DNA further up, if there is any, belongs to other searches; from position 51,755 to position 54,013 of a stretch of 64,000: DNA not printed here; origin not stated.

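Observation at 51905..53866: Phosphate-transporter-like membrane protein ending in a PhoB/OmpR-type DNA-binding domain, with no receiver domain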

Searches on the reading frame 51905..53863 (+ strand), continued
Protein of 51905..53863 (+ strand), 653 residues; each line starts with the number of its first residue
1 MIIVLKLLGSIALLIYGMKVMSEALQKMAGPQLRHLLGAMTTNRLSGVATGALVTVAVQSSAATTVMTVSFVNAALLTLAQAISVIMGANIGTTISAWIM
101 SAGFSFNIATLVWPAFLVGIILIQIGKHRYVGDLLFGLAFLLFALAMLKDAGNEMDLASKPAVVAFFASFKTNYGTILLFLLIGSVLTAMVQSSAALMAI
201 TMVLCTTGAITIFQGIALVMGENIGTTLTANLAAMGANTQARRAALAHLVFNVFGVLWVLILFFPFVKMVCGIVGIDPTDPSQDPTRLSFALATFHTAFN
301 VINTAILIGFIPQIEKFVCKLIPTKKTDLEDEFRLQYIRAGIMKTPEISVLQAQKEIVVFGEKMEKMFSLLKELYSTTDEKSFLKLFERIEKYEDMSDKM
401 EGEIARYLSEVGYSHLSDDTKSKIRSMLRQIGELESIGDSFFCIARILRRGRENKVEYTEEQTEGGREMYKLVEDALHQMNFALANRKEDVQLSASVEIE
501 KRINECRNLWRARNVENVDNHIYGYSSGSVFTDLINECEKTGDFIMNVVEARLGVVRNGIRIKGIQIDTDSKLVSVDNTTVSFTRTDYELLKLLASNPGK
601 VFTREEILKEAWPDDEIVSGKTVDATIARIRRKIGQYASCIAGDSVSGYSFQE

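Call 30: search_protein_representatives(protein=window:51905-53863:+)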
Query: 653 residues. Proteins with E-value up to 0.001 (for the whole library): 20486; up to 1e-10: 8231; up to 1e-30: 2789. The best 150 are listed.
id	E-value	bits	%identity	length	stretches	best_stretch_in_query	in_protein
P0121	6.2e-188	642.5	57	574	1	2-554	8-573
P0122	7.3e-169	579.6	65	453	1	3-429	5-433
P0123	3.5e-154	531.1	50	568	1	4-551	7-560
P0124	6.4e-151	520.3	47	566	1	2-555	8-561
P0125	1.6e-146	505.7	48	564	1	3-550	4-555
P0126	1.3e-145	502.8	43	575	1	4-564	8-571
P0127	2.9e-142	491.7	88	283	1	1-293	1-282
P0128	1.3e-137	476.4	47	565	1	4-553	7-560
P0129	7.3e-137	473.9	49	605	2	5-285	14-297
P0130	1.8e-134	466.0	41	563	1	3-553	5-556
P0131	2.9e-134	465.3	44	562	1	4-551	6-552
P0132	1.6e-133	462.8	44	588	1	4-553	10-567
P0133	3.5e-132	458.4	45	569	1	3-553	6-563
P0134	6.9e-132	457.4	45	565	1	4-551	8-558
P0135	6.8e-127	441.0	42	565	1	3-554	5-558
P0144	4.7e-113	395.3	42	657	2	5-267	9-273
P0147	1.8e-112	393.4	39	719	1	4-553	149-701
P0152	7.4e-109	381.4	40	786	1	4-552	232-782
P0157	5.8e-107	375.1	40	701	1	4-555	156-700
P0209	1.2e-95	337.8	40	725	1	3-480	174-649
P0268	1.2e-85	304.7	33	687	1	5-549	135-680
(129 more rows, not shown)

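Call 34: search_protein_families(library=ncbifam, proteins=[L024:7698-8381:+, L009:4583-5254:+, L024:8407-9342:+, L030:5781-6467:+, L033:7719-8399:+], max_evalue=1e-10)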
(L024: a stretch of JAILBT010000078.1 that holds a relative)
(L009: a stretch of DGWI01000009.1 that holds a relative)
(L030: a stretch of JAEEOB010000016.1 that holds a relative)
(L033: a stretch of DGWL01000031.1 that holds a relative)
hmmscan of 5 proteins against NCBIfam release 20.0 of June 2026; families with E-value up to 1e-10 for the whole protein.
L024:7698-8381:+ (228 aa): 69 families (the best 25 are shown)
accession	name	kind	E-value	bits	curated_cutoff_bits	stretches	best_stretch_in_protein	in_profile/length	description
NF053854.1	RespRegPhoBBctds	equivalog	9.7e-94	312.9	270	1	6-223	1-224/225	two-component system response regulator PhoB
TIGR02154.1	PhoB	equivalog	3.9e-69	232.4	296.2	1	3-223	2-225/226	phosphate regulon transcriptional regulator PhoB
NF040534.1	resp_reg_YycF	equivalog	4.7e-57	192.9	340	1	4-227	1-231/231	response regulator YycF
NF008296.0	PRK11083.1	equivalog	1.4e-54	184.9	273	1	1-224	1-226/228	two-component system response regulator CreB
NF045944.1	ResRegRpaBCyano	equivalog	2.3e-52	177.7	330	1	7-224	1-228/229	response regulator transcription factor RpaB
NF007546.0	PRK10161.1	equivalog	4.1e-48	163.9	471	1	4-224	3-226/229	phosphate response regulator transcription factor PhoB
NF040689.1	MtrAB_MtrA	equivalog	1.8e-47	161.5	300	1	6-221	1-216/219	MtrAB system response regulator MtrA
NF033120.0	vanR_FM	exception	5.7e-46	157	460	1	1-223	1-229/231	vancomycin resistance response regulator transcription factor, VanR-F/VanR-M family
NF007982.1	PRK10710.1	equivalog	1.7e-45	155.4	380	1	2-221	6-225/235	envelope stress response regulator BaeR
NF033117.2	vanR_ACDEGLN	exception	5.6e-45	153.6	350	1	6-221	1-223/226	VanR-ABDEGLN family response regulator transcription factor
TIGR01387.1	cztR_silR_copR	subfamily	3.2e-44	151.2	279.2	1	6-222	1-217/218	heavy metal response regulator transcription factor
NF041733.1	resp_reg_CseB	equivalog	4.8e-42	143.9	350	1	5-224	2-227/228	two-component system response regulator CseB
NF008199.0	PRK10955.1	equivalog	2.5e-41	142.1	341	1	4-208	2-210/232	envelope stress response regulator transcription factor CpxR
NF051850.1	RespRegRprY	equivalog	3.3e-41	141.2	370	1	2-211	3-213/234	response regulator transcription factor RprY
NF007005.1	PRK09468.1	equivalog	7.7e-41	140.1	331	1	2-226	2-234/237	osmolarity response regulator transcription factor OmpR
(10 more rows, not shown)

L009:4583-5254:+ (224 aa): 57 families (the best 25 are shown)
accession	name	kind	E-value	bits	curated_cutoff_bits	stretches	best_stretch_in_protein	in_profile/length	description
NF053854.1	RespRegPhoBBctds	equivalog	4.3e-93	310.8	270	1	4-222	1-224/225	two-component system response regulator PhoB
TIGR02154.1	PhoB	equivalog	4.6e-60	202.7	296.2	1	2-222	3-225/226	phosphate regulon transcriptional regulator PhoB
NF040534.1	resp_reg_YycF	equivalog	4.7e-48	163.5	340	1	2-222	1-227/231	response regulator YycF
NF045944.1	ResRegRpaBCyano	equivalog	7.5e-47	159.6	330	1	5-223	1-228/229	response regulator transcription factor RpaB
NF008296.0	PRK11083.1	equivalog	1.1e-46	159.1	273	1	2-222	4-225/228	two-component system response regulator CreB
NF040689.1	MtrAB_MtrA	equivalog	2.1e-43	148.2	300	1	4-220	1-216/219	MtrAB system response regulator MtrA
TIGR01387.1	cztR_silR_copR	subfamily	7.9e-43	146.6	279.2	1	4-220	1-216/218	heavy metal response regulator transcription factor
NF008199.0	PRK10955.1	equivalog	3.7e-42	144.8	341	1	1-206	1-209/232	envelope stress response regulator transcription factor CpxR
NF033117.2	vanR_ACDEGLN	exception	1.2e-41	142.8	350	1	4-208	1-208/226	VanR-ABDEGLN family response regulator transcription factor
NF007546.0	PRK10161.1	equivalog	1.4e-41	142.6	471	1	2-222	3-225/229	phosphate response regulator transcription factor PhoB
NF041733.1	resp_reg_CseB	equivalog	9.9e-41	139.6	350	1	3-222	2-226/228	two-component system response regulator CseB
NF051850.1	RespRegRprY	equivalog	2.4e-40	138.4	370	1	3-210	6-213/234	response regulator transcription factor RprY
NF007982.1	PRK10710.1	equivalog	1.5e-39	136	380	1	2-222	8-227/235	envelope stress response regulator BaeR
NF007005.1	PRK09468.1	equivalog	5.4e-38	130.7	331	1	2-222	4-231/237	osmolarity response regulator transcription factor OmpR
NF045991.1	RespRegCtrARhodob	equivalog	2.4e-37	128.9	350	1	3-209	2-205/224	response regulator transcription factor CtrA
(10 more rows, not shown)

L024:8407-9342:+ (312 aa): 63 families (the best 25 are shown)
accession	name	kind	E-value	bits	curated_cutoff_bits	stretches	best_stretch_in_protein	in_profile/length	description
NF053855.1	HisKinPhoRBctds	equivalog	2.2e-103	346.7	500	1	85-312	355-583/583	two-component system sensor histidine kinase PhoR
NF046044.1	PnpS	equivalog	3.3e-65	220.6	400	1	85-310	164-389/390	two-component system histidine kinase PnpS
TIGR02966.1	phoR_proteo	equivalog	5.6e-62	209.7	334.2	1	83-309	106-332/333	phosphate regulon sensor histidine kinase PhoR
NF033092.0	HK_WalK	equivalog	5.8e-50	170.5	725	1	86-310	367-592/594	cell wall metabolism sensor histidine kinase WalK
NF033091.0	HK_VanS_ACDEFG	equivalog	1.7e-49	168.5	400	1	80-298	62-281/293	vancomycin resistance histidine kinase VanS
NF041735.1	hist_kin_RppB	equivalog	9.7e-47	159.7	400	1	90-310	215-437/438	two-component system sensor histidine kinase RppB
NF008235.0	PRK11006.1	equivalog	3.6e-45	154.6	390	1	82-311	195-422/431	phosphate regulon sensor histidine kinase PhoR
NF008312.0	PRK11100.1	equivalog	6.1e-43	147.3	356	1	89-311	251-473/477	two-component system sensor histidine kinase CreC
NF007007.0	PRK09470.1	equivalog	1e-40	140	486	1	89-310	243-457/463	envelope stress sensor histidine kinase CpxA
TIGR01386.1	cztS_silS_copS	subfamily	1.2e-40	139.9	292.55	1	93-308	243-454/457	heavy metal sensor histidine kinase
NF012163.2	BaeS_SmeS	equivalog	9.2e-40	136.9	500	1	83-311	232-457/457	sensor histidine kinase efflux regulator BaeS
NF040691.1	MtrAB_MtrB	equivalog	1.4e-39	136.5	450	1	61-310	243-490/507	MtrAB system histidine kinase MtrB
NF007837.0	PRK10549.1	equivalog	2.6e-39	135.2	603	1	83-310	232-456/466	envelope stress sensor histidine kinase BaeS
NF033093.1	HK_VicK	exception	4.8e-37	127.7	680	1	86-309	204-432/448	cell wall metabolism sensor histidine kinase VicK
NF045900.1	HisKinCpxALeg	equivalog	1.4e-36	126.2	800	1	82-310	222-449/451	two-component system sensor histidine kinase CpxA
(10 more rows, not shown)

L030:5781-6467:+ (229 aa): 47 families (the best 25 are shown)
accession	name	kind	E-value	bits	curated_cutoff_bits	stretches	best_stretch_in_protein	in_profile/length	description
NF053854.1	RespRegPhoBBctds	equivalog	1.2e-92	309.3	270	1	6-226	1-224/225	two-component system response regulator PhoB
TIGR02154.1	PhoB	equivalog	6.3e-59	199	296.2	1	3-214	2-211/226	phosphate regulon transcriptional regulator PhoB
NF008296.0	PRK11083.1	equivalog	7.5e-47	159.6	273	1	1-226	1-225/228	two-component system response regulator CreB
NF040534.1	resp_reg_YycF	equivalog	7.3e-46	156.3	340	1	4-228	1-229/231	response regulator YycF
NF045944.1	ResRegRpaBCyano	equivalog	1.8e-45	155.1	330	1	7-226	1-227/229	response regulator transcription factor RpaB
NF007546.0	PRK10161.1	equivalog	8.2e-44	149.9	471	1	4-224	3-223/229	phosphate response regulator transcription factor PhoB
NF051850.1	RespRegRprY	equivalog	1.6e-41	142.2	370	1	2-211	3-210/234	response regulator transcription factor RprY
NF033117.2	vanR_ACDEGLN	exception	1.9e-41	142.1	350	1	6-209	1-205/226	VanR-ABDEGLN family response regulator transcription factor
TIGR01387.1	cztR_silR_copR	subfamily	3e-41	141.5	279.2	1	6-209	1-199/218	heavy metal response regulator transcription factor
NF007982.1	PRK10710.1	equivalog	3.2e-40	138.2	380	1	2-212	6-210/235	envelope stress response regulator BaeR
NF008199.0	PRK10955.1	equivalog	8.2e-40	137.2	341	1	4-209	2-208/232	envelope stress response regulator transcription factor CpxR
NF040689.1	MtrAB_MtrA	equivalog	3.9e-39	134.2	300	1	6-209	1-198/219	MtrAB system response regulator MtrA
NF041734.1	resp_reg_RppA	equivalog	1.3e-38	132.7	250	1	5-225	2-226/229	two-component system response regulator RppA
NF033120.0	vanR_FM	exception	1.4e-37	129.6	460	1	1-209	1-209/231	vancomycin resistance response regulator transcription factor, VanR-F/VanR-M family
NF012227.0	AdeR_RR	equivalog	4.7e-37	127.7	340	1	2-213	10-221/239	efflux system response regulator transcription factor AdeR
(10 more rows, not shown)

L033:7719-8399:+ (227 aa): 67 families (the best 25 are shown)
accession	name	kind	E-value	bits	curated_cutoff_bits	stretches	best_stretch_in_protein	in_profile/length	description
NF053854.1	RespRegPhoBBctds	equivalog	4.6e-95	317.3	270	1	6-226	1-225/225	two-component system response regulator PhoB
TIGR02154.1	PhoB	equivalog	4.1e-66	222.5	296.2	1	5-225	4-225/226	phosphate regulon transcriptional regulator PhoB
NF040534.1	resp_reg_YycF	equivalog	4.2e-54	183.3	340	1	5-224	2-226/231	response regulator YycF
NF045944.1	ResRegRpaBCyano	equivalog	1.1e-52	178.7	330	1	7-226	1-228/229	response regulator transcription factor RpaB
NF008296.0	PRK11083.1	equivalog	1.4e-51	175.1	273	1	1-226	1-226/228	two-component system response regulator CreB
NF040689.1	MtrAB_MtrA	equivalog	8.9e-50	169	300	1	6-223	1-216/219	MtrAB system response regulator MtrA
NF033117.2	vanR_ACDEGLN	exception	1.2e-49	169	350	1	6-224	1-224/226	VanR-ABDEGLN family response regulator transcription factor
NF007546.0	PRK10161.1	equivalog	3.6e-48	164.1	471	1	5-225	4-225/229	phosphate response regulator transcription factor PhoB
NF041733.1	resp_reg_CseB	equivalog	8e-47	159.5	350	1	5-225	2-226/228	two-component system response regulator CseB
NF033120.0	vanR_FM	exception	4.8e-46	157.3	460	1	1-226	1-230/231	vancomycin resistance response regulator transcription factor, VanR-F/VanR-M family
NF051850.1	RespRegRprY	equivalog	5.9e-45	153.5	370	1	3-224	4-225/234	response regulator transcription factor RprY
NF007982.1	PRK10710.1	equivalog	9.8e-44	149.7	380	1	3-226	7-228/235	envelope stress response regulator BaeR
TIGR01387.1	cztR_silR_copR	subfamily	8.3e-43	146.6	279.2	1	6-225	1-218/218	heavy metal response regulator transcription factor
NF008199.0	PRK10955.1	equivalog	8.7e-43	146.9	341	1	5-210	3-210/232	envelope stress response regulator transcription factor CpxR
NF007005.1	PRK09468.1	equivalog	2.7e-41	141.6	331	1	5-225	5-231/237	osmolarity response regulator transcription factor OmpR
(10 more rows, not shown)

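Call 43: find_encoding_contigs(protein=P0063, flank=10000, max_places=3)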
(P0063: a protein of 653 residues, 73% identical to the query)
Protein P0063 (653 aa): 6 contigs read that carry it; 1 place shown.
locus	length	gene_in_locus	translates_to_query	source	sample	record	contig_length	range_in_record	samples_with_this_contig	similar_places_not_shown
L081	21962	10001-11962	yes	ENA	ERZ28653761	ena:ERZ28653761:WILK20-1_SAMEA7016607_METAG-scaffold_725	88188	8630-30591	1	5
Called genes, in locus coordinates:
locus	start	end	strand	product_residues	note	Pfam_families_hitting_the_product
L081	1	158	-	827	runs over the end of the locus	PF17162:DUF5118, PF17148:DUF5117, PF16313:DUF4953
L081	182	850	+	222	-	-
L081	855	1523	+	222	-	-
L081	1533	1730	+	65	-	-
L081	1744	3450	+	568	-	PF09972:DUF2207 (weak), PF20990:DUF2207_C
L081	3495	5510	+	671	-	PF00933:Glyco_hydro_3, PF01915:Glyco_hydro_3_C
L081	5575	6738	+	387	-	PF00465:Fe-ADH, PF13685:Fe-ADH_2 (weak), PF25137:ADH_Fe_C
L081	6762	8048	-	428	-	PF01053:Cys_Met_Meta_PP, PF00155:Aminotran_1_2, PF01041:DegT_DnrJ_EryC1, PF02347:GDC-P (weak), PF00266:Aminotran_5 (weak)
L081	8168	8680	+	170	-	PF01047:MarR, PF13404:HTH_AsnC-type, PF13412:HTH_24, PF25212:HVO_A0114 (weak), PF01037:AsnC_trans_reg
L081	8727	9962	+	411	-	PF00155:Aminotran_1_2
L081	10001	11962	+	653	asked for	PF02690:Na_Pi_cotrans, PF01895:PhoU (weak), PF00486:Trans_reg_C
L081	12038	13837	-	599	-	PF13004:BACON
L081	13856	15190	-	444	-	-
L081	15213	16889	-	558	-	PF14322:SusD-like_3, PF07980:SusD_RagB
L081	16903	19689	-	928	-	PF07715:Plug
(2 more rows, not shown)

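Call 44: find_encoding_contigs(protein=P0006, flank=10000, max_places=2)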
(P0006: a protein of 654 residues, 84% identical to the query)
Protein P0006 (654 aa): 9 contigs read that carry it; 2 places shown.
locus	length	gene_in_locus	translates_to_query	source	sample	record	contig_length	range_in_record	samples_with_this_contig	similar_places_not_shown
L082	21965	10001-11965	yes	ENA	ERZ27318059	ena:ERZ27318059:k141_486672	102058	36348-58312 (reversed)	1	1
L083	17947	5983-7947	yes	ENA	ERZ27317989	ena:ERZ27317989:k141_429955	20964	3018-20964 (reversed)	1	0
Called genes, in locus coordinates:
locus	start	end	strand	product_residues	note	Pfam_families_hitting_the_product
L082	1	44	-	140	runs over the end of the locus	-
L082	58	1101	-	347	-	PF06224:AlkZ-like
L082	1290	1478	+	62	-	-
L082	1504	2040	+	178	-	PF00484:Pro_CA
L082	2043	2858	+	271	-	PF00248:Aldo_ket_red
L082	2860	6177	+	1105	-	PF17132:Glyco_hydro_106, PF00754:F5_F8_type_C (weak), PF22633:F5_F8_type_C_2 (weak), PF22666:Glyco_hydro_2_N2 (weak)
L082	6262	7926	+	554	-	PF00485:PRK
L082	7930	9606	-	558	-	PF00005:ABC_tran, PF02463:SMC_N (faint), PF13476:AAA_23 (faint), PF13555:AAA_29 (faint), PF13304:AAA_21 (faint), PF12848:ABC_tran_Xtn, PF00005:ABC_tran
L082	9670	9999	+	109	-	PF14898:DUF4491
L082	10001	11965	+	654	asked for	PF02690:Na_Pi_cotrans, PF01895:PhoU (weak), PF00486:Trans_reg_C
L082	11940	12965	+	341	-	PF01095:Pectinesterase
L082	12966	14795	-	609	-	PF07944:Beta-AFase-like_GH127_cat, PF20736:Glyco_hydro127M, PF20737:Glyco_hydro127C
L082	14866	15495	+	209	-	PF14681:UPRTase, PF00156:Pribosyltran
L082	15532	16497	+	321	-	PF00561:Abhydrolase_1 (weak), PF12146:Hydrolase_4 (faint), PF12697:Abhydrolase_6 (faint), PF00326:Peptidase_S9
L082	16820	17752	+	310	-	PF01522:Polysacc_deac_1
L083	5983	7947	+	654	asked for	PF02690:Na_Pi_cotrans, PF01895:PhoU (weak), PF00486:Trans_reg_C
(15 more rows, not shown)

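Call 48: search_solved_structures(query=window:51905-53863:+, max_evalue=0.001, show_alignments=2)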
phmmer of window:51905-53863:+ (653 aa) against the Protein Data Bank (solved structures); distinct sequences matched with E-value up to 0.001: 37.
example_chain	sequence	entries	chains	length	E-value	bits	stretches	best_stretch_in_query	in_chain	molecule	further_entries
9z64_A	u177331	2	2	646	4.9e-16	61.6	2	5-100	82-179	Solute carrier family 34 member 2a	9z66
9z60_A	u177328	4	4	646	5.8e-16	61.4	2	5-100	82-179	Solute carrier family 34 member 2a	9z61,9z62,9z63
7e1d_B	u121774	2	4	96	5.9e-10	41.6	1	560-634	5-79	DNA-binding response regulator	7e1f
7e92_A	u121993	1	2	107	7e-10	41.3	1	560-634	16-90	DNA-binding response regulator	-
6kyx_A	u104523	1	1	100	2.8e-09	39.3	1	560-640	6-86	DNA-binding response regulator ArlR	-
2d1v_A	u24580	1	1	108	3.5e-09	39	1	558-636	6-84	Transcriptional regulatory protein yycF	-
6iju_A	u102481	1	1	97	3.7e-09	38.9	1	560-640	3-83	DNA-binding response regulator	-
6is4_A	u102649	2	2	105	3.7e-09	38.9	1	560-640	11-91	Response regulator ArlR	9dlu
7e1b_A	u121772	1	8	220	3.9e-09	38.9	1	560-634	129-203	DNA-binding response regulator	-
8hml_A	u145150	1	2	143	7.2e-09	38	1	575-651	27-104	DNA-binding response OmpR family regulator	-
8hig_A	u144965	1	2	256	2.2e-08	36.4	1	574-651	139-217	DNA-binding response OmpR family regulator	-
2zxj_A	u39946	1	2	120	4.1e-08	35.5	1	554-635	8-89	Transcriptional regulatory protein walR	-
5za3_A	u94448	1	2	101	4.6e-08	35.3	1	562-636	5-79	DNA-binding response regulator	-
2hwv_A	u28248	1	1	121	6.4e-08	34.8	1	560-636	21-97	DNA-binding response regulator VicR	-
2naz_A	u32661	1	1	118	8.4e-08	34.4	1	560-636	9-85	Transcriptional regulatory protein RstA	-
1gxp_A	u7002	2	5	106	1.2e-06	30.6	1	557-634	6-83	PHOSPHATE REGULON TRANSCRIPTIONAL REGULATORY PROTEIN | PHOSPHATE REGULON TRANSCRIPTIONAL REGULATORY PROTEIN PHOB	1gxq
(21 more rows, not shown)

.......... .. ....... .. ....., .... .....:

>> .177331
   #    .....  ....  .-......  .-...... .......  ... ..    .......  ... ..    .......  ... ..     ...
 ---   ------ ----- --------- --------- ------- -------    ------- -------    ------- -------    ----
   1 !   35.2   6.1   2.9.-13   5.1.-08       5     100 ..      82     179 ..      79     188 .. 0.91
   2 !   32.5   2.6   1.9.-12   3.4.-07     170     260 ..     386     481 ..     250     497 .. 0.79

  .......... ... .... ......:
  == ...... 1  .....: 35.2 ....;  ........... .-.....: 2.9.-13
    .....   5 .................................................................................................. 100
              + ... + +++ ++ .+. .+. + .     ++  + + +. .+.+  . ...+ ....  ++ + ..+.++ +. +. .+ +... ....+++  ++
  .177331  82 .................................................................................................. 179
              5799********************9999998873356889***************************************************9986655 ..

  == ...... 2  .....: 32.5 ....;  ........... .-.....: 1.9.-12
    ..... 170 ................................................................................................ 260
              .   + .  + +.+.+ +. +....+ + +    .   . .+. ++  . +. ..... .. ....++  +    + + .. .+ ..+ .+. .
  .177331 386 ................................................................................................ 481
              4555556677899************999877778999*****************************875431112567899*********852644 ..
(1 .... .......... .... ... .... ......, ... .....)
